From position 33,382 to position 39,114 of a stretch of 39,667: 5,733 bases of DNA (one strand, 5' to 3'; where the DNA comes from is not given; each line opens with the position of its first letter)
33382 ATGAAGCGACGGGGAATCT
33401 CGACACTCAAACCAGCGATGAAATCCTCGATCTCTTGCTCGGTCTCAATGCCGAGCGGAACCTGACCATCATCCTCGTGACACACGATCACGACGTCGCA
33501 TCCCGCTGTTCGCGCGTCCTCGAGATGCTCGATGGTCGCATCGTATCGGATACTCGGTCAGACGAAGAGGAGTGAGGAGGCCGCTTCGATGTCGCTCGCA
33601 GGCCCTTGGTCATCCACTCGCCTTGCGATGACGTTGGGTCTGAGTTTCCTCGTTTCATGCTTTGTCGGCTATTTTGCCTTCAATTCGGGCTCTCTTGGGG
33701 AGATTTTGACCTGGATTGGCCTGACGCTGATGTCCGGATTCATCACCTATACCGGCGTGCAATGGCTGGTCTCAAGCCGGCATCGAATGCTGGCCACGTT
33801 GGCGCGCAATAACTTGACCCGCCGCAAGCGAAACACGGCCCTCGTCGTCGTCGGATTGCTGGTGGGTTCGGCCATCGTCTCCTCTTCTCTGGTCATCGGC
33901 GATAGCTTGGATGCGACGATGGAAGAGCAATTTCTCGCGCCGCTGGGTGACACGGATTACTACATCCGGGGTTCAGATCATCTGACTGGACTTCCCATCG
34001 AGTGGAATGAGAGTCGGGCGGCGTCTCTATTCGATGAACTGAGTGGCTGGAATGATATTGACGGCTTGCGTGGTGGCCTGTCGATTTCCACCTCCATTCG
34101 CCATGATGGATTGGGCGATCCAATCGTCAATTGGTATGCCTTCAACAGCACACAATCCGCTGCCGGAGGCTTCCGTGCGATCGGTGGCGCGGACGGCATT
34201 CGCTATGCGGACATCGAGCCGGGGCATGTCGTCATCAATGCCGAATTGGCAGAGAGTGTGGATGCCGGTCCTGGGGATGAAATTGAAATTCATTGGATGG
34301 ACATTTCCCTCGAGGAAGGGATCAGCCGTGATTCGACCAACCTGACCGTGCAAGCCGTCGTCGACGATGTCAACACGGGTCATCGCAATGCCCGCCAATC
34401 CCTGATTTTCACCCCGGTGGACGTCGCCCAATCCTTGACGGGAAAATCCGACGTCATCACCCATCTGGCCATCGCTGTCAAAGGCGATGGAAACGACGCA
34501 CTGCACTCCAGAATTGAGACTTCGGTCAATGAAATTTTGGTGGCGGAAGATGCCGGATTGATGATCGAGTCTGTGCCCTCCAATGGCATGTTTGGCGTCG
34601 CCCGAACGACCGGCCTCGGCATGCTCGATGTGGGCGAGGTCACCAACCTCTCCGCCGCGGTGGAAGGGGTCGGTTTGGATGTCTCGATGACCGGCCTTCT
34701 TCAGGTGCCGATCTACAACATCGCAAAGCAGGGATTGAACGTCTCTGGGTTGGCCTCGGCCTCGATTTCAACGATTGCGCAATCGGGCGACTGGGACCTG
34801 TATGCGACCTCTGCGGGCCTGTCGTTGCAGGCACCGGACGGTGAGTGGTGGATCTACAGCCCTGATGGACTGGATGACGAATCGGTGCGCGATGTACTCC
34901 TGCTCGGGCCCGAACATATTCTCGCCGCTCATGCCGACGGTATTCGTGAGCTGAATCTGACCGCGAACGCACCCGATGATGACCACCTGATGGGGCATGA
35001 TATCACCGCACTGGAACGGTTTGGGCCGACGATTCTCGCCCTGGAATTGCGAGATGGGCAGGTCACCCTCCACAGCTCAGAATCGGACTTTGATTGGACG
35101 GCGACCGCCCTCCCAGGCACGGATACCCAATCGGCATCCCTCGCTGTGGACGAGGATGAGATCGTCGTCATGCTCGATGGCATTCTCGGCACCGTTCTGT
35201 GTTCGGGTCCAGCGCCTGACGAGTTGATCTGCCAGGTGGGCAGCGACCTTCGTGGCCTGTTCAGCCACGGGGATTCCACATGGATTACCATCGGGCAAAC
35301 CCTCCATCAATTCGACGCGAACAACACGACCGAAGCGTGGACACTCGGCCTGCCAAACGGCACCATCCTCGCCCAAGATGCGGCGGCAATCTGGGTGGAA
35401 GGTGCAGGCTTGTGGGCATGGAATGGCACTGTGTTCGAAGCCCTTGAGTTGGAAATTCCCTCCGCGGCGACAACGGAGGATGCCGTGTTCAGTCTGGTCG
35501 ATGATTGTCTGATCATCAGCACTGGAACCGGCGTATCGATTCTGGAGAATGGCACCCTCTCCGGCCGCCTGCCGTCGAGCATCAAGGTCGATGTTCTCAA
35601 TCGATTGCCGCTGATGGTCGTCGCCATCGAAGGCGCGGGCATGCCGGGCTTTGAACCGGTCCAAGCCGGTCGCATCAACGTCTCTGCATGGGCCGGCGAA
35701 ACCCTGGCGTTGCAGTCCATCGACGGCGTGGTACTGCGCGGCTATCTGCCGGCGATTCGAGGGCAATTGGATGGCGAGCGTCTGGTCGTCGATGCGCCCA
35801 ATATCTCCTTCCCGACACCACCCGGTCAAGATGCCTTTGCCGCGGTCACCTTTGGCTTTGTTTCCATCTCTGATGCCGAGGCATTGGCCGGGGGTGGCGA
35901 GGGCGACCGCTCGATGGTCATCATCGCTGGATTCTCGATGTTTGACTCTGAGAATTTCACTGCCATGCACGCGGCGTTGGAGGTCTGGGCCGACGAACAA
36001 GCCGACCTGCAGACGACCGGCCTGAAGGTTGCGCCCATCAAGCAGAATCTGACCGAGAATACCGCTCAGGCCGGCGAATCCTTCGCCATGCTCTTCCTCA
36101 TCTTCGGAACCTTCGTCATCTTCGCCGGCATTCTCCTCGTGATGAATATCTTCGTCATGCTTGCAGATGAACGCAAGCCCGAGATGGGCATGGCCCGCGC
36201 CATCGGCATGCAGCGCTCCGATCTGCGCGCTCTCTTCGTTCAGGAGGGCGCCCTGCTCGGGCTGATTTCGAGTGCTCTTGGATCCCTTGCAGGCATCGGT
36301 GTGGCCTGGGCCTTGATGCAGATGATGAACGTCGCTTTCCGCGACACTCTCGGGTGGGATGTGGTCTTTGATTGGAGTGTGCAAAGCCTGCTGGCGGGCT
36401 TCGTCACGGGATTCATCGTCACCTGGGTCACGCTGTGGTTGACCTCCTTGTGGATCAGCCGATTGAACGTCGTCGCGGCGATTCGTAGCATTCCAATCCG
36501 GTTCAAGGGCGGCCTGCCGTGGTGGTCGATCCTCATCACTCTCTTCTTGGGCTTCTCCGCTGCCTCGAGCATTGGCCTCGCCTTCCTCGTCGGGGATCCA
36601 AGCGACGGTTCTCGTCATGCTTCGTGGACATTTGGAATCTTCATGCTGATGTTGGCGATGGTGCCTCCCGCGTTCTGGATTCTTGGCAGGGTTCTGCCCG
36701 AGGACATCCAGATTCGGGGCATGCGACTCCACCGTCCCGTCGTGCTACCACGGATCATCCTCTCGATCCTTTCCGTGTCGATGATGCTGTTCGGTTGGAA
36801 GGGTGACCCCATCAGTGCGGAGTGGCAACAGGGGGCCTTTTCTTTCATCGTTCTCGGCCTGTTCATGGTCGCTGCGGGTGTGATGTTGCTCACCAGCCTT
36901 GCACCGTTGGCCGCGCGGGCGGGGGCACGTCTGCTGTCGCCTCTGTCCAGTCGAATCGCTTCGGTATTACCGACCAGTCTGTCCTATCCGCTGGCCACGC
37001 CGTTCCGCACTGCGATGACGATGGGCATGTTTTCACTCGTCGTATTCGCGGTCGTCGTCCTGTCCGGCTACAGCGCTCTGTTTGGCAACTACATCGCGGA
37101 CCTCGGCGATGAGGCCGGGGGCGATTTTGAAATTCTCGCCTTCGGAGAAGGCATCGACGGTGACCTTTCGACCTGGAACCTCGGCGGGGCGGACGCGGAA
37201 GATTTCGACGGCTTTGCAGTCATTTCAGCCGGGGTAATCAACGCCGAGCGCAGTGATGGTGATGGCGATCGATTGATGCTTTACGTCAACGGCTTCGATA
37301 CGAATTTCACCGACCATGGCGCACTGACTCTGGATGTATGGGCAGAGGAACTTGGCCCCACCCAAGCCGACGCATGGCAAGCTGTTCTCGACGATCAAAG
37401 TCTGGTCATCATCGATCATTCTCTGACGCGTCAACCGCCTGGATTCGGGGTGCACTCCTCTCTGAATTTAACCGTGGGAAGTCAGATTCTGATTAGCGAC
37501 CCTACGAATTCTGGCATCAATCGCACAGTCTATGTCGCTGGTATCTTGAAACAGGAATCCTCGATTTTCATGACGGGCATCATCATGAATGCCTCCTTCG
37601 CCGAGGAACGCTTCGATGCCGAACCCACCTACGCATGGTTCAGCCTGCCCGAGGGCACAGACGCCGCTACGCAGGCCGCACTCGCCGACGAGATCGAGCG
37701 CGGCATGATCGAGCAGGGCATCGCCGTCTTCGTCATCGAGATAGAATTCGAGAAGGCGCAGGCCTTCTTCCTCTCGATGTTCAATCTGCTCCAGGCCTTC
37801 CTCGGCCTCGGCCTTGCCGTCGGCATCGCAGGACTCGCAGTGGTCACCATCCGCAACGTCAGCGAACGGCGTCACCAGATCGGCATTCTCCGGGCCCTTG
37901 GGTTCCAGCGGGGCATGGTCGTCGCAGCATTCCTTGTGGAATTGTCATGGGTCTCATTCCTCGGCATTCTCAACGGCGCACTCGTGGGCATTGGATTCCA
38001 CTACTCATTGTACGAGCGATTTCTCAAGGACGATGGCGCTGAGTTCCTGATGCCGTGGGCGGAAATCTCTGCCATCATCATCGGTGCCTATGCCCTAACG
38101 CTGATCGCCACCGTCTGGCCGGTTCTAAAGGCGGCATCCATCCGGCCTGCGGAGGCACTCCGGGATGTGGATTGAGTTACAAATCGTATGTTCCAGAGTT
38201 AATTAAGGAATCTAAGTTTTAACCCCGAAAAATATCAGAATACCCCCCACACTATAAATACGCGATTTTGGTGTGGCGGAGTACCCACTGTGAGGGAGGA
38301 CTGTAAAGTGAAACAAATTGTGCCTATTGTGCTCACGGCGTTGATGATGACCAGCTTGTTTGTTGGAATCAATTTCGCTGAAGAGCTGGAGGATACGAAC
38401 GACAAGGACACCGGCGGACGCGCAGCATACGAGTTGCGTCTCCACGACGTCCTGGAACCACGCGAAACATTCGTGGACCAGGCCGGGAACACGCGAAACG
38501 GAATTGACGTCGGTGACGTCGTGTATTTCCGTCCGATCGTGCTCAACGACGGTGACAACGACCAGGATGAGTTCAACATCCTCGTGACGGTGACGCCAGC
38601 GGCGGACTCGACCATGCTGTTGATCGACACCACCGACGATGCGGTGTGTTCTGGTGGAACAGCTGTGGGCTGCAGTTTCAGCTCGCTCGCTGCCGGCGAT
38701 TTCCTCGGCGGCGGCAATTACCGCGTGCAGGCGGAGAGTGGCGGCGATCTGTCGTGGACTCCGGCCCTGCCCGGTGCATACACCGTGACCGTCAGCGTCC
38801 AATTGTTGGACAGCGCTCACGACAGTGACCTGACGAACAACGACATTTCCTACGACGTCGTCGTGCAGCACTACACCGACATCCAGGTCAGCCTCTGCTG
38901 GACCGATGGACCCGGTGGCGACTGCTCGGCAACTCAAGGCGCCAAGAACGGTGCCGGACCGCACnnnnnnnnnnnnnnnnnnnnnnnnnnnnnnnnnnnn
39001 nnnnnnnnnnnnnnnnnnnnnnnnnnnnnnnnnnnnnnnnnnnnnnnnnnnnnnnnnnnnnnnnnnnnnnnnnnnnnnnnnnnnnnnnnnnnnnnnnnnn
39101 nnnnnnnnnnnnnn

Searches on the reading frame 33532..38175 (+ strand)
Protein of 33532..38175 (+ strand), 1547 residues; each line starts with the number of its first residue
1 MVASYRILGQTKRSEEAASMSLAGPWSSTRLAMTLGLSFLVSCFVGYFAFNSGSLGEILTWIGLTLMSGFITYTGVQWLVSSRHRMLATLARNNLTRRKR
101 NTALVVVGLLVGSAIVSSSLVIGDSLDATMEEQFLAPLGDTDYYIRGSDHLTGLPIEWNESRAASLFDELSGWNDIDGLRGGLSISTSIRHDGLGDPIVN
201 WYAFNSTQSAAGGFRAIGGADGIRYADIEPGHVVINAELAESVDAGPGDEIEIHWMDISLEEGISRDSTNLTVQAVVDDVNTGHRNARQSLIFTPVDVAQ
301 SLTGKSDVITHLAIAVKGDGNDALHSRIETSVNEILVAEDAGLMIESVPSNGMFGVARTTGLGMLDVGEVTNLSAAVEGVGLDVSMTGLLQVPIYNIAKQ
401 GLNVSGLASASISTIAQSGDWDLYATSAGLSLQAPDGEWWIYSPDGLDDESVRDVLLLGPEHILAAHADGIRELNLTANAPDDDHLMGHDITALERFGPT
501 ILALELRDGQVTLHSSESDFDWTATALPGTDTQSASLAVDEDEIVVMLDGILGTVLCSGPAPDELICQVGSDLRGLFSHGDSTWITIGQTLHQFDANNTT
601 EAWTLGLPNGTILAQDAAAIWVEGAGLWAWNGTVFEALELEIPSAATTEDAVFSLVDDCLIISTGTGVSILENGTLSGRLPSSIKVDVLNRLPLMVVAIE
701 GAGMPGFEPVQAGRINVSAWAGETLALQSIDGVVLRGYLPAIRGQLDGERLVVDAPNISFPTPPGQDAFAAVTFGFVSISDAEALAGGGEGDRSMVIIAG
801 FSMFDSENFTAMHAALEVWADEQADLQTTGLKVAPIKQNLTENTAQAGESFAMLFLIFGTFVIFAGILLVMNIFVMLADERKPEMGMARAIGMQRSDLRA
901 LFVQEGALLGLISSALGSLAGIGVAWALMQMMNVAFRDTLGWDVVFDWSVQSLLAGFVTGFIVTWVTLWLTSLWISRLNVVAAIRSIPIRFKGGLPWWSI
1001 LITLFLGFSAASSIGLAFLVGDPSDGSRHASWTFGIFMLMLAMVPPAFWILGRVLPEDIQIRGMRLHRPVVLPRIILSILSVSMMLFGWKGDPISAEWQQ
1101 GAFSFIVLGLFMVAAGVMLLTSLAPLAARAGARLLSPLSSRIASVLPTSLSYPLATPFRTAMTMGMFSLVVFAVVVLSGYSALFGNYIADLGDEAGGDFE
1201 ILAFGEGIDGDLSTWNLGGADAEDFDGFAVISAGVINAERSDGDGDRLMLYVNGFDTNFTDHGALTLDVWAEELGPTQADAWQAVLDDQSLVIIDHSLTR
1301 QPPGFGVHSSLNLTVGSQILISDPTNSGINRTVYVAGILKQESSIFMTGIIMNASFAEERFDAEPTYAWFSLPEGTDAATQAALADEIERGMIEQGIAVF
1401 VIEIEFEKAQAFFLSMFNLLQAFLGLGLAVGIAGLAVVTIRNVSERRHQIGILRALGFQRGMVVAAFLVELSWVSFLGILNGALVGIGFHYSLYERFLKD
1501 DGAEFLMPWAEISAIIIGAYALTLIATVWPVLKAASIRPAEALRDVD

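Call 11: search_protein_families(library=pfam, proteins=[window:33532-38175:+])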
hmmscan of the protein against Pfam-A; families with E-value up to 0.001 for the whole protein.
window:33532-38175:+ (1547 aa): 2 families
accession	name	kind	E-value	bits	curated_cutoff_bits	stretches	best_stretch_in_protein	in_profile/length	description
PF02687.27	FtsX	-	3.5e-32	111.4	25.5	2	857-979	2-119/120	FtsX-like permease C-terminal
PF12704.14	MacB_PCD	-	8.4e-13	49.5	27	2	102-324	1-200/207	MacB-like periplasmic core domain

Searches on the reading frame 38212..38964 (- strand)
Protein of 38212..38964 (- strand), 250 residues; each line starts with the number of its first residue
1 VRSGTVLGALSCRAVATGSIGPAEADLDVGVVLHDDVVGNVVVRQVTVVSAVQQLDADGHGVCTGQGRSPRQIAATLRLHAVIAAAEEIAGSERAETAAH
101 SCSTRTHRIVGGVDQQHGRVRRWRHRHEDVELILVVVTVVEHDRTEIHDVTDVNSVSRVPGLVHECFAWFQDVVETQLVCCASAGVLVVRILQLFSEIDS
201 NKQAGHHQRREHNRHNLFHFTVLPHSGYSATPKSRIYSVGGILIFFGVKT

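Call 36: find_encoding_contigs(protein=window:38212-38964:-, flank=10000, max_places=4)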
Protein window:38212-38964:- (250 aa): no gene with exactly this product is on record in the collection.
